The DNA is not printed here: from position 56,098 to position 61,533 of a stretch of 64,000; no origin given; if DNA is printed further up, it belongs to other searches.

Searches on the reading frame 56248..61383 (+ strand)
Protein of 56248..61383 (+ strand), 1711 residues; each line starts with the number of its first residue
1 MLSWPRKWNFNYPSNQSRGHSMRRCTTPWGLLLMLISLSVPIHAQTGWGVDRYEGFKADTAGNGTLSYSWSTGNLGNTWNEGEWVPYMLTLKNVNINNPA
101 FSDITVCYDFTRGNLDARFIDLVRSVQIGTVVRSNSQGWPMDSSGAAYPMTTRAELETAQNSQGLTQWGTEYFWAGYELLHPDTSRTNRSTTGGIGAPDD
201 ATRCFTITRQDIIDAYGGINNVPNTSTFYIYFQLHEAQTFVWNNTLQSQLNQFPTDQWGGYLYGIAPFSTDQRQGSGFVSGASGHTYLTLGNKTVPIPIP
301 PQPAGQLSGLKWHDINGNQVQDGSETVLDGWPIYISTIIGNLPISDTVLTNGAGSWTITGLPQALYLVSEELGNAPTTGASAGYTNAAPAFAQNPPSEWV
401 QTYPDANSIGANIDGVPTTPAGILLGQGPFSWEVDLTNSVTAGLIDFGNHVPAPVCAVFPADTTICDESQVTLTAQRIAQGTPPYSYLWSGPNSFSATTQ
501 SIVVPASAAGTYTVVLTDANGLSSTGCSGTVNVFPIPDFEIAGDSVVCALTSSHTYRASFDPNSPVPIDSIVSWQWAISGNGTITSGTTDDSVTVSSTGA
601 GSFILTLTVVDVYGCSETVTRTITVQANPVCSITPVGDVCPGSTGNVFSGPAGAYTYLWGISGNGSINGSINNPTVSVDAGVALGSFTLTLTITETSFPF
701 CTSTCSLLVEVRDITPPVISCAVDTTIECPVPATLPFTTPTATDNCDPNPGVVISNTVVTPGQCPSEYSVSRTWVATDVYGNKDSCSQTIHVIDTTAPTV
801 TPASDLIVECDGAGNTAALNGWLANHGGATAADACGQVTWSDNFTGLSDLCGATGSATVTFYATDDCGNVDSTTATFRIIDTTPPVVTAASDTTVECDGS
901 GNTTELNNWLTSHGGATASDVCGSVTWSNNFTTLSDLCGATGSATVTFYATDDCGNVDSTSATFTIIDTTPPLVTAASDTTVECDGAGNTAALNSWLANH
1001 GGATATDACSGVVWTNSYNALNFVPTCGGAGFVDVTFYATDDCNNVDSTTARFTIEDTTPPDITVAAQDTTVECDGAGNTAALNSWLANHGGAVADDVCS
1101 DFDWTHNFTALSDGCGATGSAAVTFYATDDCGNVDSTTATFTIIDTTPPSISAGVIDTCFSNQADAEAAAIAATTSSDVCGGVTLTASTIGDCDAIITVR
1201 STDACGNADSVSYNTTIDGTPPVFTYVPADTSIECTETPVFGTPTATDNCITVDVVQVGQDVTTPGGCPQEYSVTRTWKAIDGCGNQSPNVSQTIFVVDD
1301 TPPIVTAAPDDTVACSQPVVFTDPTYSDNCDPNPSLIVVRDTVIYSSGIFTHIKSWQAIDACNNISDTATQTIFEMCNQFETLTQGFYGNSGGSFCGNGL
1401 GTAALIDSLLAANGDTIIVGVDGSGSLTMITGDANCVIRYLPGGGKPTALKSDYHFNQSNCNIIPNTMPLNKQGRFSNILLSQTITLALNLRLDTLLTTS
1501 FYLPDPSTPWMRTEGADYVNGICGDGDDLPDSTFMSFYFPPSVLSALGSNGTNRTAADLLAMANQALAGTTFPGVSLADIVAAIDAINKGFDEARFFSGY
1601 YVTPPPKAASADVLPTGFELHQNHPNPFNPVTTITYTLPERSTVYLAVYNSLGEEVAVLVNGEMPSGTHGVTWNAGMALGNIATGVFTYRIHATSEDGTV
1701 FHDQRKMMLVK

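Call 63: search_protein_families(library=pfam, proteins=[window:56248-61383:+], max_evalue=1)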
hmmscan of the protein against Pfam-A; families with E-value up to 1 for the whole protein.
window:56248-61383:+ (1711 aa): 10 families
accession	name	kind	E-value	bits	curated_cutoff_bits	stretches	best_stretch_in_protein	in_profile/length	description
PF23237.1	HYR_4C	-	2.6e-05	24.7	27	2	723-792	7-73/73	HYR-like domain with 4 cysteines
PF19408.5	PKD_6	-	0.00022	21.9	25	1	539-625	6-82/82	PKD-like domain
PF13860.13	FlgD_ig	-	0.00031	21.1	27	1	1633-1696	13-78/79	FlgD Ig-like domain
PF22352.2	K319L-like_PKD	-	0.0012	19.3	27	1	564-625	21-84/84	K319L-like, PKD domain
PF17210.9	SdrD_B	-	0.0023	18.5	29.7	1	311-372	7-66/112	SdrD B-like domain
PF22055.1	MvaT_DBD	-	0.0031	17.9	27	0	802-830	6-33/37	Bacterial xenogeneic silencer MvaT, C-terminal domain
PF00801.26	PKD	-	0.007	16.8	23.5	2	569-621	20-77/80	PKD domain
PF02494.22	HYR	-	0.0078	17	21.7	1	713-792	2-81/81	HYR domain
PF18962.6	Por_Secre_tail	-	0.06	14.1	27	0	1625-1691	3-62/75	Secretion system C-terminal sorting domain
PF13895.12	Ig_2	-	0.27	11.9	27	1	460-521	6-68/79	Immunoglobulin domain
